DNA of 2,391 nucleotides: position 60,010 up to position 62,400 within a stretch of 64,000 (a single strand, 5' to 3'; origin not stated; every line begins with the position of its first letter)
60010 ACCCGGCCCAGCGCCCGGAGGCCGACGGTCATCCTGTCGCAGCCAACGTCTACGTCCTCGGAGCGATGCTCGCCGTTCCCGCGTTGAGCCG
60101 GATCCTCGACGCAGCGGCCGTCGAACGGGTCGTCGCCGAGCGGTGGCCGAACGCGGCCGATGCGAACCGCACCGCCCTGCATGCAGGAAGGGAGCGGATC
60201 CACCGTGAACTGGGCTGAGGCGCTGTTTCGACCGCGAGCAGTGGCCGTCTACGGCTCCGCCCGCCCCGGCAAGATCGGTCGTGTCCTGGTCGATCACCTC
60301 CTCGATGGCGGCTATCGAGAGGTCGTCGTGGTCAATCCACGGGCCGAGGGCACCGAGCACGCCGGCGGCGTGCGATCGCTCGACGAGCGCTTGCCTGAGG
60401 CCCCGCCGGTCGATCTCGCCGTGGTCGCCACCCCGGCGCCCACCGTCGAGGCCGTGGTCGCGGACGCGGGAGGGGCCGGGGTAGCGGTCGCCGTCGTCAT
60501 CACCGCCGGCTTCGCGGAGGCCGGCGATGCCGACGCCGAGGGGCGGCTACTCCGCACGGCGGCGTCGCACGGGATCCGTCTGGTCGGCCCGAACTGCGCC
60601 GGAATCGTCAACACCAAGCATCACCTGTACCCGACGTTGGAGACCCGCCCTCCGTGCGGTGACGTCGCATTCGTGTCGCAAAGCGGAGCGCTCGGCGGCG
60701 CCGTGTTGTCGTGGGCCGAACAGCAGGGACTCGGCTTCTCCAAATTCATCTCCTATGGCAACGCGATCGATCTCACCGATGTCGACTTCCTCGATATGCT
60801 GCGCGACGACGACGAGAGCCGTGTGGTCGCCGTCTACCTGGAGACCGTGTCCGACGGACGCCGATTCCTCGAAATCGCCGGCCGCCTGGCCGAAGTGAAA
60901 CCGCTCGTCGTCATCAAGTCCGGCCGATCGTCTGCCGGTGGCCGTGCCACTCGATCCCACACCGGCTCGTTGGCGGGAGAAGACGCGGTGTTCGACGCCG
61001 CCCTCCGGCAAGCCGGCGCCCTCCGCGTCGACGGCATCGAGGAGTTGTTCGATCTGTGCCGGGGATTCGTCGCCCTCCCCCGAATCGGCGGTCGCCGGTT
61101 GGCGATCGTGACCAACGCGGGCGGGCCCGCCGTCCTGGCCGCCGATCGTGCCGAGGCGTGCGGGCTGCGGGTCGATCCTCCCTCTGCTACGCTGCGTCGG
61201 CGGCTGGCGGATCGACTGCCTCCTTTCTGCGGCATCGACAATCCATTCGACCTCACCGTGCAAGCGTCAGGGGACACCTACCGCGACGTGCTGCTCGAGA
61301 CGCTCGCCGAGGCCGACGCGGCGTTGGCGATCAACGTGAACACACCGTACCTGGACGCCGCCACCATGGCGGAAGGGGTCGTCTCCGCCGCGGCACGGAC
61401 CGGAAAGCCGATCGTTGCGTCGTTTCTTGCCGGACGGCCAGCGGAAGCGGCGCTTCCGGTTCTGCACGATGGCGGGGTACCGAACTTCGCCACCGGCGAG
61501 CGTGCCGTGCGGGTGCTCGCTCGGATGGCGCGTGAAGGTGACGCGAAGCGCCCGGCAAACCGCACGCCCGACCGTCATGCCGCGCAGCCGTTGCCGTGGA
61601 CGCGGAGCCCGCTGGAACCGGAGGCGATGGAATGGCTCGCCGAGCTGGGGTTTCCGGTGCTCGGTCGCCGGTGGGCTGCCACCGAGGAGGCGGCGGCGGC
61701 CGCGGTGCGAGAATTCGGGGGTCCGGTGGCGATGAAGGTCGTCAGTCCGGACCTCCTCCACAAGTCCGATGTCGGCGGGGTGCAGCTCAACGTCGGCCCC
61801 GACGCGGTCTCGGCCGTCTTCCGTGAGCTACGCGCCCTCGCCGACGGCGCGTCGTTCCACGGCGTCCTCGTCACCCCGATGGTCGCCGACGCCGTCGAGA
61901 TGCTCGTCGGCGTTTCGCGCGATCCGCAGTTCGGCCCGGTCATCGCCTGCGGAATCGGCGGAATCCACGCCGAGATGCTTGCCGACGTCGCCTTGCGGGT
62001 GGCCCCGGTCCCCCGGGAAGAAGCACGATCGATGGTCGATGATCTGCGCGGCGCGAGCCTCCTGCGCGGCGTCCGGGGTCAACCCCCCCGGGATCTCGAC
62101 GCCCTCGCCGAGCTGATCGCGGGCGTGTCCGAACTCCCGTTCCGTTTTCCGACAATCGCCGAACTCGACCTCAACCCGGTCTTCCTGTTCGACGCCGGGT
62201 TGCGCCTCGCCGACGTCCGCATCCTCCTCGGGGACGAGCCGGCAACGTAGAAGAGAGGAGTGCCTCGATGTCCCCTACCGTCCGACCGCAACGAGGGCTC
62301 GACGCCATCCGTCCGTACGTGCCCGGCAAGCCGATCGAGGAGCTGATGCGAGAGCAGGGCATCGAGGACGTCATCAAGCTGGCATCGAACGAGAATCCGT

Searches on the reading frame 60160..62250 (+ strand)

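Call 41: search_protein_families(library=pfam, proteins=[window:60160-62250:+], max_evalue=0.001)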
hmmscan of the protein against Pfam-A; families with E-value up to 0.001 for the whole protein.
window:60160-62250:+ (696 aa): 5 families
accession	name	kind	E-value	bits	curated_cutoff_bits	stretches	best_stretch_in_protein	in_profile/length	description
PF13549.11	ATP-grasp_5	-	3.6e-63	213.3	27.6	1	486-689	12-220/221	ATP-grasp domain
PF13607.11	Succ_CoA_lig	-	5.8e-54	182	27.4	1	167-301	2-136/138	Succinyl-CoA ligase like flavodoxin domain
PF13380.12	CoA_binding_2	-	3.2e-15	57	22.8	1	26-151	1-115/116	CoA binding domain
PF19045.5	Ligase_CoA_2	-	3.2e-07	30.9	23.7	1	315-454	2-149/162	Ligase-CoA domain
PF02629.25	CoA_binding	-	3.5e-07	31.3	22.3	1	26-117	4-97/97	CoA binding domain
